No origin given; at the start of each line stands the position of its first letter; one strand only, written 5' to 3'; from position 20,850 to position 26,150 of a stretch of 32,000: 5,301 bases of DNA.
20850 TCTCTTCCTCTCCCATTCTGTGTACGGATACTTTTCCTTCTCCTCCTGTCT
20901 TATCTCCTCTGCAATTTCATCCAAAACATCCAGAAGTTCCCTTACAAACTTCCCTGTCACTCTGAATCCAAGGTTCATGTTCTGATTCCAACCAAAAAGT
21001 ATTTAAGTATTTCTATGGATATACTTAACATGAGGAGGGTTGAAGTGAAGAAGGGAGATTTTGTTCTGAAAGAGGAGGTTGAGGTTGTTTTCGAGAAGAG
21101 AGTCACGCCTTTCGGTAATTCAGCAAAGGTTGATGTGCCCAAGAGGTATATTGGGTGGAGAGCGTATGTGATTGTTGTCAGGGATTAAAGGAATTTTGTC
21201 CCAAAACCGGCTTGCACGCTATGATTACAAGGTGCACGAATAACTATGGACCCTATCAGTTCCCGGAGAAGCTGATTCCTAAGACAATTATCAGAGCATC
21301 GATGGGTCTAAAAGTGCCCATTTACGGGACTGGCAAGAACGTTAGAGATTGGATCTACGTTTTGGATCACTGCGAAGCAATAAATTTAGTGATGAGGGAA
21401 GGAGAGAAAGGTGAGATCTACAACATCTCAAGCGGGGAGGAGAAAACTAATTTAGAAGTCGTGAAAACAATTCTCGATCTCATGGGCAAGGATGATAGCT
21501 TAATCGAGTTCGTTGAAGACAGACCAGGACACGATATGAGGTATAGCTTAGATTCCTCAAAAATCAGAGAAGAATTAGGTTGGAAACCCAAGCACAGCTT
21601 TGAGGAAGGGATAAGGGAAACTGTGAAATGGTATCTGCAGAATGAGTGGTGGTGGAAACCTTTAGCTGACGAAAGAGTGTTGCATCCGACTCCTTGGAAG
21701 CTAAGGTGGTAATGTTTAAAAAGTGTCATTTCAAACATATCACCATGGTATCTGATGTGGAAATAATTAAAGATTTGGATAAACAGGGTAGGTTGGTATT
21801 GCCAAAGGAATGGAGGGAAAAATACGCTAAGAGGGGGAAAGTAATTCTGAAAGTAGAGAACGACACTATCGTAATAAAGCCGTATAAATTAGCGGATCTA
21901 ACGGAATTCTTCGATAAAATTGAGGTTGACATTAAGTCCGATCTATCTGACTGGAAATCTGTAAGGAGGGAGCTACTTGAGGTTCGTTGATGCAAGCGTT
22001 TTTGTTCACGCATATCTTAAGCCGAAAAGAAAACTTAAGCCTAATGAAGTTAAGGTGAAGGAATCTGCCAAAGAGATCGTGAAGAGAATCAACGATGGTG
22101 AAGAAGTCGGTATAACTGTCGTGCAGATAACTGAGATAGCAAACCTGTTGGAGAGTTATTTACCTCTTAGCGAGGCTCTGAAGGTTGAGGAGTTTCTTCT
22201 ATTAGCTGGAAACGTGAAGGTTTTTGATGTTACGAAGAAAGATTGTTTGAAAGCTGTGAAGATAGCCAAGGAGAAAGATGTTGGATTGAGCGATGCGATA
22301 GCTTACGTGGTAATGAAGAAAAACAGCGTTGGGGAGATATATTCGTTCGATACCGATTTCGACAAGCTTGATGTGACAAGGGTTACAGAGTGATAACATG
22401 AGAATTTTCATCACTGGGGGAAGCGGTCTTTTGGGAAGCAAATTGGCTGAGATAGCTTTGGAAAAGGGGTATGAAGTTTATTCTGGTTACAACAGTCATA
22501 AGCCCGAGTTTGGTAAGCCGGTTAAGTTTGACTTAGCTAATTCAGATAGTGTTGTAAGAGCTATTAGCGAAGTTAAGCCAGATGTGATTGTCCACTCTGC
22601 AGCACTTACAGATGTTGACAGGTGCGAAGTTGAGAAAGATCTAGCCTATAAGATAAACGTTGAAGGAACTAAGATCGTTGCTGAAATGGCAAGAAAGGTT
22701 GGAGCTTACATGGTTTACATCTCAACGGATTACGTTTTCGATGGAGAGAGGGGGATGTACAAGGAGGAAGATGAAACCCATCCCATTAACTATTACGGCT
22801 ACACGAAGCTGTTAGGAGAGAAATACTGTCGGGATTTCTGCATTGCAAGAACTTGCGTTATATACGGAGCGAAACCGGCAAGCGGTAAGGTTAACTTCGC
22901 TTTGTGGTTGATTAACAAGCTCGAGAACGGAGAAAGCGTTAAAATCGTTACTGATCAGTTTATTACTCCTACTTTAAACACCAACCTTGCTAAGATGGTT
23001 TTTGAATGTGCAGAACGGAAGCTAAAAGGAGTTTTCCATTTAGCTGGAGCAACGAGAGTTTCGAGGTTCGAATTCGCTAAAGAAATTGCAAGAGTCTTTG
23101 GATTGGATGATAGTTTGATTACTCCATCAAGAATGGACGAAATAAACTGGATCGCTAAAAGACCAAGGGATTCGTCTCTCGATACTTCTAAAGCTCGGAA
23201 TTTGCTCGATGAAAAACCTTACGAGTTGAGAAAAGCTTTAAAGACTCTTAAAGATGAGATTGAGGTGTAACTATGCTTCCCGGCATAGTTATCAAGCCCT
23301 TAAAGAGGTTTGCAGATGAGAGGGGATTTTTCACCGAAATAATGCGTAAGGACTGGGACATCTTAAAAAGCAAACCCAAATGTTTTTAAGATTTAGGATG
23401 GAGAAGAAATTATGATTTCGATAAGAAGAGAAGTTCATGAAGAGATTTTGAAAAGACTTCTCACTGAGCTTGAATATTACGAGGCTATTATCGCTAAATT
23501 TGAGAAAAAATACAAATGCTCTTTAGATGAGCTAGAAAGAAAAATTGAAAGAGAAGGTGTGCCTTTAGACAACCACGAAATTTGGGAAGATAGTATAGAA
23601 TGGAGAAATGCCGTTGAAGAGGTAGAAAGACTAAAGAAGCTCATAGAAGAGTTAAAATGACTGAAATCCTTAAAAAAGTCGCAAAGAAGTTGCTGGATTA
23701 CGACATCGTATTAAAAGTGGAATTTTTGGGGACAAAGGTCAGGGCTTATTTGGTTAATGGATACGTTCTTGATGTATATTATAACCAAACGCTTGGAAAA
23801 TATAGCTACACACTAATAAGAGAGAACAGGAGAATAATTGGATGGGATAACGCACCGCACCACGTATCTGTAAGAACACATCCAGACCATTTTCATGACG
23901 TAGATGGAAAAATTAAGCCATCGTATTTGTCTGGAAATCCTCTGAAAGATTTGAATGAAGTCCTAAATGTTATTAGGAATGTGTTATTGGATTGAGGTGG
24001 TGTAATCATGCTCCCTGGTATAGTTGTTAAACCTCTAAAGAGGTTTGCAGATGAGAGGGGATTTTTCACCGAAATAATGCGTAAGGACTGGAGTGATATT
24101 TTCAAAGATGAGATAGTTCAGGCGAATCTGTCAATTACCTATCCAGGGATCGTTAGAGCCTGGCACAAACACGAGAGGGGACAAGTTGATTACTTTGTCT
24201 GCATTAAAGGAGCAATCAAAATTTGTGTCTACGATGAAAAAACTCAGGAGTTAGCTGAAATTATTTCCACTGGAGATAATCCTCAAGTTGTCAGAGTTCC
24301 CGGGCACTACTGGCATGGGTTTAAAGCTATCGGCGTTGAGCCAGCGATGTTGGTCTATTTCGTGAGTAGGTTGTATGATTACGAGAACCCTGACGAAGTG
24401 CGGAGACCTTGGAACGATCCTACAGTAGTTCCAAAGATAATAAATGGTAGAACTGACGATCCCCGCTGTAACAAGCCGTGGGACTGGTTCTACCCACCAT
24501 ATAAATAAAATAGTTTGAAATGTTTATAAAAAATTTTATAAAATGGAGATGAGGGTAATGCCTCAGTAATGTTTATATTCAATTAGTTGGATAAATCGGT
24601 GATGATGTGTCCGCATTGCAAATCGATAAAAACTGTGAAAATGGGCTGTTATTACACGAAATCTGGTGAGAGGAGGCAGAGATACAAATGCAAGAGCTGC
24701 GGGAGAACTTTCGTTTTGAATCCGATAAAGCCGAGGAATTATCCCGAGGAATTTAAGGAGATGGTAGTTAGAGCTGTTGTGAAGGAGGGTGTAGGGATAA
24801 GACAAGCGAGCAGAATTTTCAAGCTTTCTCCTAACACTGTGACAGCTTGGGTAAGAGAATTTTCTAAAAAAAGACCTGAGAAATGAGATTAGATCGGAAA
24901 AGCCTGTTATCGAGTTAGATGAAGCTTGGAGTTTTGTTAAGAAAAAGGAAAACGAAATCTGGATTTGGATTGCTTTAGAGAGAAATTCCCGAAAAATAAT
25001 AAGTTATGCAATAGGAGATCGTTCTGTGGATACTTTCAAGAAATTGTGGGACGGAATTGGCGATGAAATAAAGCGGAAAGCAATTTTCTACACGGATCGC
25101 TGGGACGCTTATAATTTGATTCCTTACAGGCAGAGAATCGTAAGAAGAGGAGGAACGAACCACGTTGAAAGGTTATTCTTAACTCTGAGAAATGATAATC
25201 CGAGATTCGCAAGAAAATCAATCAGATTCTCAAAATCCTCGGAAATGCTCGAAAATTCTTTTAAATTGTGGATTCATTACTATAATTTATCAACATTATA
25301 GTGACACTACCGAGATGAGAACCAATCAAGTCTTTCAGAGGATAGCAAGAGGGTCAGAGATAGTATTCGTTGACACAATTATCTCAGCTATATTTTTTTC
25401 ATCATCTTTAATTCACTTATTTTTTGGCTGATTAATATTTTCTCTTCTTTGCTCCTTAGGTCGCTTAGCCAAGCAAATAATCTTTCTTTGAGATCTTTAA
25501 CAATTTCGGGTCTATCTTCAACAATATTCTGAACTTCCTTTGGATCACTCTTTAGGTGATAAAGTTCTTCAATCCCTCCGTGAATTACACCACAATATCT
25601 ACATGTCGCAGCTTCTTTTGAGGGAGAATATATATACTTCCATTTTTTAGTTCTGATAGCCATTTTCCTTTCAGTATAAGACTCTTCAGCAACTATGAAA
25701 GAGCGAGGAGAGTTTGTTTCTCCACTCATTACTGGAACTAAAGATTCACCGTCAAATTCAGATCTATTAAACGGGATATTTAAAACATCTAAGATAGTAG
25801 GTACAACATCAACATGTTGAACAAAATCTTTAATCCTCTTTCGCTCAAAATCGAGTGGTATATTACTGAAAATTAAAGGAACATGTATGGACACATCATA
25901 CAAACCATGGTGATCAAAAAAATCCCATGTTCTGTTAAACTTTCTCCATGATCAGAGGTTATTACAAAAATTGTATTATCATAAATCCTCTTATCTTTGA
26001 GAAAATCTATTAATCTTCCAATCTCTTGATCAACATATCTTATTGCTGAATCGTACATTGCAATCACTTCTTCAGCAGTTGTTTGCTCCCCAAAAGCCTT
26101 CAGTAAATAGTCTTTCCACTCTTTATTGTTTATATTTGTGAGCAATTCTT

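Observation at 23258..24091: Two-gene TumE-like cassette inserted at the rmlD-rmlC junction, with a junction duplication that is part diverged and part identical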

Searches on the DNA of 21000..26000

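Call 72: search_rna_families(source=window, start=21000, end=26000, threshold=gathering)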
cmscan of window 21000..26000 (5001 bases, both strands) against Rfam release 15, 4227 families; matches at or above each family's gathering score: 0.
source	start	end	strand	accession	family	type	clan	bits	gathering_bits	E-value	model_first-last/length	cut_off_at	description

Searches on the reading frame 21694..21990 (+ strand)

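Call 4: search_protein_families(library=pfam, proteins=[window:21694-21990:+], max_evalue=0.1)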
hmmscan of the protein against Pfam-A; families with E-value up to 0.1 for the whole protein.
window:21694-21990:+ (98 aa): 2 families
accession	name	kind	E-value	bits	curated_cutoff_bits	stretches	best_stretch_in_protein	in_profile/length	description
PF04014.23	MazE_antitoxin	-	3.5e-05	24.1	24.7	1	29-65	5-44/48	Antidote-toxin recognition MazE, bacterial antitoxin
PF02381.23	MraZ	-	0.0044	17.4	23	1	27-52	9-34/72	MraZ protein, putative antitoxin-like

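Call 5: search_protein_families(library=ncbifam, proteins=[window:21694-21990:+], max_evalue=0.1)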
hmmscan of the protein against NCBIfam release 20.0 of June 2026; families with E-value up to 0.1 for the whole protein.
window:21694-21990:+ (98 aa): 5 families
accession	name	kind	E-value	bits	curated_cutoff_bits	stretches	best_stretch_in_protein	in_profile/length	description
TIGR01439.1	lp_hng_hel_AbrB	domain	5.6e-06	26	28.3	1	28-65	4-44/44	transcriptional regulator, AbrB family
NF001476.0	PRK00326.2-2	equivalog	0.00013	21.7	162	1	25-69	93-138/163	division/cell wall cluster transcriptional repressor MraZ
NF040962.1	near_HgcAB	equivalog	0.002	17.9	70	1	21-44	3-26/70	HgcAB-associated protein HgcC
TIGR00242.1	TIGR00242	equivalog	0.013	15.5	98.35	1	26-77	8-57/144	division/cell wall cluster transcriptional repressor MraZ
NF003045.0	PRK03954.1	equivalog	0.034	14.3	162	1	21-52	43-74/121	ribonuclease P protein component 4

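Call 47: search_protein_families(library=padloc, proteins=[window:21745-21990:+], max_evalue=0.1)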
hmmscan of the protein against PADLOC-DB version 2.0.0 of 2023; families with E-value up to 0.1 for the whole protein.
window:21745-21990:+ (81 aa): 0 families

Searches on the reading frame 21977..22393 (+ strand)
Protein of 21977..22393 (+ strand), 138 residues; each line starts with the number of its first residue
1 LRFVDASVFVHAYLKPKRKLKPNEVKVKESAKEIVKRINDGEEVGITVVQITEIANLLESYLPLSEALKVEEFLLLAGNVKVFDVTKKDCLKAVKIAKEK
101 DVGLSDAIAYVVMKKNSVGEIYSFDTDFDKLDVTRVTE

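Call 4: search_protein_families(library=pfam, proteins=[window:21977-22393:+], max_evalue=0.1)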
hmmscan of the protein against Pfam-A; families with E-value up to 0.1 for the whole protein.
window:21977-22393:+ (138 aa): 1 family
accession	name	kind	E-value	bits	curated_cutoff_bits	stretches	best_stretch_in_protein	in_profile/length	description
PF01850.27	PIN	-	1.8e-13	51.6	23.6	1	3-132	2-118/120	PIN domain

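Call 5: search_protein_families(library=ncbifam, proteins=[window:21977-22393:+], max_evalue=0.1)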
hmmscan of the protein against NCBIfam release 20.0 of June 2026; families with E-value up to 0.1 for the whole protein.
window:21977-22393:+ (138 aa): 3 families
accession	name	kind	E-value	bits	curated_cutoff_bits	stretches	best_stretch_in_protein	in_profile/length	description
NF009725.0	PRK13252.1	equivalog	0.01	14.3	593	1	75-134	167-227/488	betaine-aldehyde dehydrogenase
NF041793.1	ORF56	equivalog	0.082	13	50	0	93-107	15-29/39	ORF56 family plasmid copy control protein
TIGR00028.1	Mtu_PIN_fam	subfamily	0.089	13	73.6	0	49-136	48-137/143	TA system VapC family ribonuclease toxin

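Call 47: search_protein_families(library=padloc, proteins=[window:21977-22393:+], max_evalue=0.1)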
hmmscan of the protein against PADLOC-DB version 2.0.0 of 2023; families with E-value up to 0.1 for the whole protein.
window:21977-22393:+ (138 aa): 0 families

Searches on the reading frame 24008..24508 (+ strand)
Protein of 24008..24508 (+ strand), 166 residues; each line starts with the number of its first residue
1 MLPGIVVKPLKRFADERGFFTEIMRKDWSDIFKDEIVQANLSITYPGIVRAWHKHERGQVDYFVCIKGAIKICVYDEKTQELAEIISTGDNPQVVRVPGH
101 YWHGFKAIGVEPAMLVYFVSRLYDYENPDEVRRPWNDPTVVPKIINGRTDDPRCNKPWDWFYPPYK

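Call 4: search_protein_families(library=pfam, proteins=[window:24008-24508:+], max_evalue=0.1)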
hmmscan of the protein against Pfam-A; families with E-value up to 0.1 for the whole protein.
window:24008-24508:+ (166 aa): 4 families
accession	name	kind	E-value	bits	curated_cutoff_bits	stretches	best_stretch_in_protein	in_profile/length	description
PF14667.12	Polysacc_synt_C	-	2.3e-14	53.9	28.7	1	14-130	2-110/111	Polysaccharide biosynthesis C-terminal domain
PF00908.23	dTDP_sugar_isom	-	2.1e-13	50.8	27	1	2-140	4-148/168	dTDP-4-dehydrorhamnose 3,5-epimerase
PF07883.17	Cupin_2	-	7.8e-06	26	27.2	1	46-116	7-67/70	Cupin domain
PF05523.17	FdtA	-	0.00051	20.3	23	1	10-126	8-117/131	WxcM-like, C-terminal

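Call 5: search_protein_families(library=ncbifam, proteins=[window:24008-24508:+], max_evalue=0.1)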
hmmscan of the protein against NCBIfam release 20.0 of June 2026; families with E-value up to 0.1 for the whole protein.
window:24008-24508:+ (166 aa): 4 families
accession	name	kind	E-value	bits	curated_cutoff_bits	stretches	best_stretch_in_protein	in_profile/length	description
TIGR01221.1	rmlC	equivalog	1.9e-11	44.1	155.75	1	2-140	7-150/176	dTDP-4-dehydrorhamnose 3,5-epimerase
NF047837.1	UDPAcbARedWbcJ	equivalog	9.5e-11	41.2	500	1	10-133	251-366/372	UDP-2-acetamido-2,6-beta-L-arabino-hexul-4-ose reductase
TIGR04366.1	cupin_WbuC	subfamily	1.1e-05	25.3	42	1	38-106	35-103/132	WbuC family cupin fold metalloprotein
NF049940.1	MandnitrLy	equivalog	0.0014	18.4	140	1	40-105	38-96/130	(R)-mandelonitrile lyase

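Call 10: find_encoding_contigs(protein=window:24008-24505:+, flank=10000, max_places=10)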
Protein window:24008-24505:+ (166 aa): no gene with exactly this product is on record in the collection.

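Call 11: find_related_loci(query=window:24008-24505:+, collection=genome_contigs, flank=10000)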
Query window:24008-24505:+ (166 aa) in genome_contigs; peptide patterns used: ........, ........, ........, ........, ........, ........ (x = any residue, [..] = any of these).
316 stretches matched a pattern; 272 encode a relative of the query (tblastn E <= 1e-3); the best 80 are kept; 80 distinct loci.
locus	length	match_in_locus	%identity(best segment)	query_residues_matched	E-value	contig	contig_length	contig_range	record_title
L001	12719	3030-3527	89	1-166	2e-103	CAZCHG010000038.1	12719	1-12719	MAG TPA_asm: uncultured archaeon isolate SRP141552_co1_7 genome assembly, contig: NODE_2240_length_12719_cov_26.424431,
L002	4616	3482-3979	89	1-166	2e-103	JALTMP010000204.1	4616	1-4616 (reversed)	MAG: Candidatus Heimdallarchaeota archaeon isolate S139_metabat2_scaf2bin.022 S139_NODE_30282_length_4616_cov_5.010916,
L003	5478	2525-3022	89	1-166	1e-102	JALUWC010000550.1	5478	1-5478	MAG: Geoglobus sp. isolate 128-326_metabat2_scaf2bin.087 128-326_scaffold_8687_c1, whole genome shotgun sequence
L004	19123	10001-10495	88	1-166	2e-102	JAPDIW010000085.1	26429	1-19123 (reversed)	MAG: Archaeoglobi archaeon isolate S5B4_HD70 c_000000000549, whole genome shotgun sequence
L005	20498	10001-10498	90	1-166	2e-102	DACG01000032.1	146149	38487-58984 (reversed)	MAG TPA_asm: Geoglobus sp. UBA235 UBA235_contig_60, whole genome shotgun sequence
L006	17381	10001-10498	87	1-166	6e-102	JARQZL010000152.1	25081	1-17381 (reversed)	MAG: Archaeoglobales archaeon isolate INS_M23_B45 DNNIEKAA_152, whole genome shotgun sequence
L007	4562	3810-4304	90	1-166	2e-101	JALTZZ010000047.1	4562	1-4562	MAG: archaeon isolate S141_metabat2_scaf2bin.181 S141_NODE_22714_length_4562_cov_1.783766, whole genome shotgun sequence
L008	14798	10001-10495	89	1-166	4e-101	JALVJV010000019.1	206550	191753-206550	MAG: Archaeoglobaceae archaeon isolate A1_metabat2_scaf2bin.085 A1_NODE_4_length_206550_cov_4.753366, whole genome shotg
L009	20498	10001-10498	87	1-166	4e-100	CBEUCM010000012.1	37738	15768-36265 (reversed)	MAG TPA_asm: uncultured Archaeoglobaceae archaeon isolate SRR24791474_metabat2_3 genome assembly, contig: ERZ25515408.25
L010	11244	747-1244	84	1-166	4e-100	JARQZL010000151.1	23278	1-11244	MAG: Archaeoglobales archaeon isolate INS_M23_B45 DNNIEKAA_151, whole genome shotgun sequence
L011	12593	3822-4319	84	1-166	1e-98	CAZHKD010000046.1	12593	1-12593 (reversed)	MAG TPA_asm: uncultured archaeon isolate SRP216583_co2_132 genome assembly, contig: NODE_4057_length_12593_cov_31.388738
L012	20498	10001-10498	82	1-166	1e-97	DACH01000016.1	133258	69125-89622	MAG TPA_asm: Archaeoglobus sp. UBA234 UBA234_contig_15, whole genome shotgun sequence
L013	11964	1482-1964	89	1-161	4e-97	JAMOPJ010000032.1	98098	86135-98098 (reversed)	MAG: Archaeoglobaceae archaeon isolate 4559-240_metabat1_scaf2bin.032 4559-240_scaffold_39_c1, whole genome shotgun sequ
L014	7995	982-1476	85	1-166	4e-97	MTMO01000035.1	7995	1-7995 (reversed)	MAG: Archaeoglobus sp. JdFR-27 JGI24020J35080_1002594, whole genome shotgun sequence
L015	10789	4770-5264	83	1-166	9e-97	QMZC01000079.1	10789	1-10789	MAG: Archaeoglobales archaeon isolate B5_G16 B5_Guay16_scaffold_04474, whole genome shotgun sequence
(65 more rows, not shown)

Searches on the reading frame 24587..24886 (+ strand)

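Call 4: search_protein_families(library=pfam, proteins=[window:24587-24886:+], max_evalue=0.1)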
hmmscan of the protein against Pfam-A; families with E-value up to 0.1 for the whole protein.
window:24587-24886:+ (99 aa): 17 families
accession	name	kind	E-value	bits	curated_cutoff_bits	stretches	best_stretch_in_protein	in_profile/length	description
PF01527.26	HTH_Tnp_1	-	9.5e-07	29.4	24.1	1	48-95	3-50/75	Transposase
PF02701.20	Zn_ribbon_Dof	-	1.9e-05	25.2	26.6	1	5-41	3-37/59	Dof domain, zinc finger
PF13518.12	HTH_28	-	0.00012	22.5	25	1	59-92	4-36/52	Helix-turn-helix domain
PF09723.15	Zn_ribbon_8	-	0.00022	21.6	34.4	0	33-42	6-15/41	Zinc ribbon domain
PF13542.12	HTH_Tnp_ISL3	-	0.00027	20.8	27.4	1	52-91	12-49/51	Helix-turn-helix domain of transposase family ISL3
PF13384.12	HTH_23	-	0.00028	21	24.6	1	65-98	14-47/50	Homeodomain-like domain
PF03811.18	Zn_ribbon_InsA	-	0.0029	17.7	26.1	1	7-38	7-34/35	InsA N-terminal domain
PF13551.12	HTH_29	-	0.0058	17.1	28.1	1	65-98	8-42/64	Winged helix-turn helix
PF14803.11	Zn_ribbon_Nudix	-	0.0071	16.7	25.6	1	25-40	15-30/34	Nudix N-terminal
PF24485.1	zf-C2H2_DHX34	-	0.01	16.3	27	1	33-47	2-16/25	DHX34-like, C2H2-type zinc finger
PF22289.1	DmmA-like_C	-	0.011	16.1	27.4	0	8-42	4-28/44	Dimethylamine monooxygenase subunit DmmA-like, C-terminal domain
PF05225.22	HTH_psq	-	0.02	15.1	20.4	1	61-85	9-33/45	helix-turn-helix, Psq domain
PF13824.12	zf-Mss51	-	0.046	14.3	27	1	8-40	2-22/55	Zinc-finger of mitochondrial splicing suppressor 51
PF13913.12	zf-C2HC_2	-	0.048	13.8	27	1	32-43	2-13/25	zinc-finger of a C2HC-type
PF12298.14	Bot1p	-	0.049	14.2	23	1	53-90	18-55/172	Eukaryotic mitochondrial regulator protein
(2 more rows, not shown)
